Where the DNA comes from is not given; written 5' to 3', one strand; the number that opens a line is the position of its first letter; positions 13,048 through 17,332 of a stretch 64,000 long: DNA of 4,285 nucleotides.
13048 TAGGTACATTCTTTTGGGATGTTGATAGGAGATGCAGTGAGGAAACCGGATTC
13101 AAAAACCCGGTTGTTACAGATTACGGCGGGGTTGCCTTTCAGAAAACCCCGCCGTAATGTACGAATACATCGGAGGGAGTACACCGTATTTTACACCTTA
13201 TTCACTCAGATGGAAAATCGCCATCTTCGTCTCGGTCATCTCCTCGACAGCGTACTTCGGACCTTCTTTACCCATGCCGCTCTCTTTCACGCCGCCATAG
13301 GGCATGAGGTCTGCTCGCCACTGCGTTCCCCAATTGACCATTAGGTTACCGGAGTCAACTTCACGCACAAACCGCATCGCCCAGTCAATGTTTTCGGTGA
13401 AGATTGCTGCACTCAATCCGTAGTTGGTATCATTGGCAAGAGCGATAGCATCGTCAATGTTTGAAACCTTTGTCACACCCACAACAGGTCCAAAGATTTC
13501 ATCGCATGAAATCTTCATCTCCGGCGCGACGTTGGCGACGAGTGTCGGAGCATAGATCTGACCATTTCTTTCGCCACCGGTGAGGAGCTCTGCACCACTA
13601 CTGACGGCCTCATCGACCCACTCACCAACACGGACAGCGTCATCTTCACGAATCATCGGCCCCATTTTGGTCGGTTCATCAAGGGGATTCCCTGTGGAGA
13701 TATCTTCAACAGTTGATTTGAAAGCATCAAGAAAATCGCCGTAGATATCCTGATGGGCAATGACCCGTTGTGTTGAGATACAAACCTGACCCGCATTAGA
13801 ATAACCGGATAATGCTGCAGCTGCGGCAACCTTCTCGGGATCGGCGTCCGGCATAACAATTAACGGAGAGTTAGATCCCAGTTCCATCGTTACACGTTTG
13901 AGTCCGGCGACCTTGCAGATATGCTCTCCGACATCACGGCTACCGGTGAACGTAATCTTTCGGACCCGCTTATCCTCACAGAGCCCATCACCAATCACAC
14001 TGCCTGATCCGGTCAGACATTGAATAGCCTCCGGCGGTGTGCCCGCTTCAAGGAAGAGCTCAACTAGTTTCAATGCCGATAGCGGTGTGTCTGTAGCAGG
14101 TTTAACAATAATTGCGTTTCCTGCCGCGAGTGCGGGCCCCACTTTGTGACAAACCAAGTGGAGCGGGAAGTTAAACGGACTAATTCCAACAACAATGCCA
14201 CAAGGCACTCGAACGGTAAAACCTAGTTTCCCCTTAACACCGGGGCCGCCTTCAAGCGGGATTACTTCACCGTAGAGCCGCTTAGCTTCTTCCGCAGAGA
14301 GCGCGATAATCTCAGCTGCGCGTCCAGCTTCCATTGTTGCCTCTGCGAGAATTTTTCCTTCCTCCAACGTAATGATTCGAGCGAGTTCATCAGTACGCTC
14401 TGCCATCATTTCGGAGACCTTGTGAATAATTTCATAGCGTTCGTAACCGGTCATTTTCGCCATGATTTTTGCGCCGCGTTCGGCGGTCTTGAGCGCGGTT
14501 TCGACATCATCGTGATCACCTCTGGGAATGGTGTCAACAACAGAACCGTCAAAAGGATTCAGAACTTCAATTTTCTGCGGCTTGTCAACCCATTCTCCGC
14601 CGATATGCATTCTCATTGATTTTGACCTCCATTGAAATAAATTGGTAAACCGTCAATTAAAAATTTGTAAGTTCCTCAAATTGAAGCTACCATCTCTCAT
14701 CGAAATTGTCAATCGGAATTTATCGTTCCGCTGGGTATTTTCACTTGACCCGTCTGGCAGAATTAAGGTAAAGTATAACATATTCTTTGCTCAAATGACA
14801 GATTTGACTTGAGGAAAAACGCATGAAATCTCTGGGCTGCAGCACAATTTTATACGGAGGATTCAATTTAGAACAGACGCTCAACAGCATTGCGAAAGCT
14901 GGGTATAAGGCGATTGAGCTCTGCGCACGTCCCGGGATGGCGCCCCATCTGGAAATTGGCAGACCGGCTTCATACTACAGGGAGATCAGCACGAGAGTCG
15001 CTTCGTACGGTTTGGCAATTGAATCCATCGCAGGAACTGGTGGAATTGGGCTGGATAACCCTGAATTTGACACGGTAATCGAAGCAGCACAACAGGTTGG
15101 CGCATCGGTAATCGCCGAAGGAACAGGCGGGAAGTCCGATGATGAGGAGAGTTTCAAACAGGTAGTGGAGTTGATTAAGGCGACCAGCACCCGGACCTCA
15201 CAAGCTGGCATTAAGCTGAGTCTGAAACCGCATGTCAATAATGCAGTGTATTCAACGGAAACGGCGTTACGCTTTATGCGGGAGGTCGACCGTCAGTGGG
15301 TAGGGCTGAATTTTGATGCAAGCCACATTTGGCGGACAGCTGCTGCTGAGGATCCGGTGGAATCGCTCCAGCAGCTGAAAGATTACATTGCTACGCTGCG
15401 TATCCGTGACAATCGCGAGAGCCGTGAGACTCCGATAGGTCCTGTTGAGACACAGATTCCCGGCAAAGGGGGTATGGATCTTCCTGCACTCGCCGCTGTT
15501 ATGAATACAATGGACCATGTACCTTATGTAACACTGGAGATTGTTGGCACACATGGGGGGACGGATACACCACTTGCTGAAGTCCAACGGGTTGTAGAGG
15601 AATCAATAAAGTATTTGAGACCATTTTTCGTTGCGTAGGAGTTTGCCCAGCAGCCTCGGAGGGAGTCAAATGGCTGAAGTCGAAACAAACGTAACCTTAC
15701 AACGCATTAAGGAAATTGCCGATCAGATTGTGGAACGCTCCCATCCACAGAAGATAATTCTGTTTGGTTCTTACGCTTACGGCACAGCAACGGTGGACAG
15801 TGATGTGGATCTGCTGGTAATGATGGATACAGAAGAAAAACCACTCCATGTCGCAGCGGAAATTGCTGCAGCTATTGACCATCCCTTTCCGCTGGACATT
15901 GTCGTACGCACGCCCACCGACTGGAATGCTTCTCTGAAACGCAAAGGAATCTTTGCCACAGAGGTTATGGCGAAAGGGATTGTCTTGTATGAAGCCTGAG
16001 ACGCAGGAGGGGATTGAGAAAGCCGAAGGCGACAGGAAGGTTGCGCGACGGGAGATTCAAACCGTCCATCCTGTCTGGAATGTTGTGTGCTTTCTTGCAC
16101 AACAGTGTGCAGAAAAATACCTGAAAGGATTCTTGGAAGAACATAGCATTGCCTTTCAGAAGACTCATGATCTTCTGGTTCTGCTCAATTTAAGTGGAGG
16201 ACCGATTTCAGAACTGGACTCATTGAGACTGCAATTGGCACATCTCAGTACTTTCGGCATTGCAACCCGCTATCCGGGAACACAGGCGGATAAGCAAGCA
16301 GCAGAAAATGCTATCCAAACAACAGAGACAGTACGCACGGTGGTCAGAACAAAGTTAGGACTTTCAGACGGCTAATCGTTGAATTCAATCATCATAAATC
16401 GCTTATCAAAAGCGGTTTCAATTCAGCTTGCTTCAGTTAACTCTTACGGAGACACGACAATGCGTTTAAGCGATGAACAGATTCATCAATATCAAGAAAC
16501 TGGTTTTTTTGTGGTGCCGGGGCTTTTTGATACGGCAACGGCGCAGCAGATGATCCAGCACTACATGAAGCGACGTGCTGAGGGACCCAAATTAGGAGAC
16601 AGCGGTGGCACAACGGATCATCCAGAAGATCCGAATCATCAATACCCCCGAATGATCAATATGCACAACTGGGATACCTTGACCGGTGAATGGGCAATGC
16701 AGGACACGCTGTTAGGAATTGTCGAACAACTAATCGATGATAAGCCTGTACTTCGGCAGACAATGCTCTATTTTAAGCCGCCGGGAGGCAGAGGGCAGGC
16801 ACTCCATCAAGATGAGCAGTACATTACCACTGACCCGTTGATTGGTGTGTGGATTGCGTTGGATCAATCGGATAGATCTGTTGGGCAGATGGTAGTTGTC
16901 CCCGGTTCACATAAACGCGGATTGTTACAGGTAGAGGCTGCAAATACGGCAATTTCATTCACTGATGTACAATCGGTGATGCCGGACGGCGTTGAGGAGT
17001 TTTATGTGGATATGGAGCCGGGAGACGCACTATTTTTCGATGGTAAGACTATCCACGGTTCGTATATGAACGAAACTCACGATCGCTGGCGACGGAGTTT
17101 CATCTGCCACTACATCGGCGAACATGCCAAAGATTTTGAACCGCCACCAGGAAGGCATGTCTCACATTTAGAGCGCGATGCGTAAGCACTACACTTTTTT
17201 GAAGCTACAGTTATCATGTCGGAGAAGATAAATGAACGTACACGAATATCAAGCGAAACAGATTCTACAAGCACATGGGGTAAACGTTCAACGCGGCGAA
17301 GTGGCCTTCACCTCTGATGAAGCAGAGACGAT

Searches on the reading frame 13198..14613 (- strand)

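Call 33: search_protein_families(library=pfam, proteins=[window:13198-14613:-])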
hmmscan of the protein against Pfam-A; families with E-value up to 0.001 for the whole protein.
window:13198-14613:- (471 aa): 1 family
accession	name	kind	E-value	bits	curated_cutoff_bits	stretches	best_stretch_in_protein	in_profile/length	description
PF00171.27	Aldedh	-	4.5e-159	530.3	23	1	8-464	1-460/461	Aldehyde dehydrogenase family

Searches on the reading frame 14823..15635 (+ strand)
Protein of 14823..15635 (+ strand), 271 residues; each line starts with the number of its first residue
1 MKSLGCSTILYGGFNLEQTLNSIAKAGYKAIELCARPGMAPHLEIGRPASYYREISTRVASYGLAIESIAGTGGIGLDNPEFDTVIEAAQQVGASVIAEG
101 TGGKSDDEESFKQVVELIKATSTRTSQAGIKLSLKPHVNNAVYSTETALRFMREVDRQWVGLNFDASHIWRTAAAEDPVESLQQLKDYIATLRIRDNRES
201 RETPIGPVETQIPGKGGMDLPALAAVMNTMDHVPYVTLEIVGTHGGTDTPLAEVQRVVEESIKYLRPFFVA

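Call 33: search_protein_families(library=pfam, proteins=[window:14823-15635:+])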
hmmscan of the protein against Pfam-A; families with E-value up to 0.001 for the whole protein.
window:14823-15635:+ (271 aa): 1 family
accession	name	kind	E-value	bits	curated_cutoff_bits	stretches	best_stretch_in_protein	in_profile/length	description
PF01261.30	AP_endonuc_2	-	1.3e-23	84.4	31.1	1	23-266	4-247/249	Xylose isomerase-like TIM barrel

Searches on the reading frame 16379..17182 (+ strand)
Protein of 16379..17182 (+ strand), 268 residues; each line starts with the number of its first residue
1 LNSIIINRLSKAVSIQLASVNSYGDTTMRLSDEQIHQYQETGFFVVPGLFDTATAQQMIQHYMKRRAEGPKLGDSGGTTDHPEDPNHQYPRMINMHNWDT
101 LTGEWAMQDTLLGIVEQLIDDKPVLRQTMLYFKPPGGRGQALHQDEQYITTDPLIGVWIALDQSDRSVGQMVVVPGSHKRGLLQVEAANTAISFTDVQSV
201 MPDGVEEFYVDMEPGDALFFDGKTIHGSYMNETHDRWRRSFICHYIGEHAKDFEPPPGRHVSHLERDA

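Call 33: search_protein_families(library=pfam, proteins=[window:16379-17182:+])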
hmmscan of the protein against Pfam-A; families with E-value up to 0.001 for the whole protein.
window:16379-17182:+ (268 aa): 1 family
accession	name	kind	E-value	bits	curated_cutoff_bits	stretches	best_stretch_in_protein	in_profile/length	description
PF05721.19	PhyH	-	2.1e-27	97.3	22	1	38-239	1-212/213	Phytanoyl-CoA dioxygenase (PhyH)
